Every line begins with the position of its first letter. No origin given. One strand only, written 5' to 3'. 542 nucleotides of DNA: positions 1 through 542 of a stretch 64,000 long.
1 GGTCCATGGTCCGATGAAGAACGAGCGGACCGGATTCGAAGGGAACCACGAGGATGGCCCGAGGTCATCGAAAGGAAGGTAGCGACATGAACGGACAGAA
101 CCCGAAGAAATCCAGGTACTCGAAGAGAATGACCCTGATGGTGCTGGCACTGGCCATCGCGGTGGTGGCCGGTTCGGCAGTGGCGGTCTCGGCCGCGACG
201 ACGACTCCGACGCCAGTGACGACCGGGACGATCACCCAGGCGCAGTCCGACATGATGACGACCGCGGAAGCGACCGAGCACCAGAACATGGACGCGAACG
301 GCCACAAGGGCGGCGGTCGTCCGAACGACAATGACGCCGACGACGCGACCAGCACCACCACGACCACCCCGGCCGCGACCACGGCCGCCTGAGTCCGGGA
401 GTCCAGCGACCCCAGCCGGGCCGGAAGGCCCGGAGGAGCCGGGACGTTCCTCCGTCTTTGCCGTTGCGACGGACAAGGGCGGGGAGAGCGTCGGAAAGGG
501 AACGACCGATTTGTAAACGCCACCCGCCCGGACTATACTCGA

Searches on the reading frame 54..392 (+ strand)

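Call 3: search_protein_families(library=pfam, proteins=[window:54-392:+], max_evalue=0.01)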
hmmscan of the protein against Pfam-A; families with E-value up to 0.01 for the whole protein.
window:54-392:+ (112 aa): 2 families
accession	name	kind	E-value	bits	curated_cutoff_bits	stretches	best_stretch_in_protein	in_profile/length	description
PF05642.16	Sporozoite_P67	-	0.004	15.8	28.9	1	30-98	55-128/727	Sporozoite P67 surface antigen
PF21827.1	New_glue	-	0.0096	16.1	31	1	28-73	6-54/94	New glue protein family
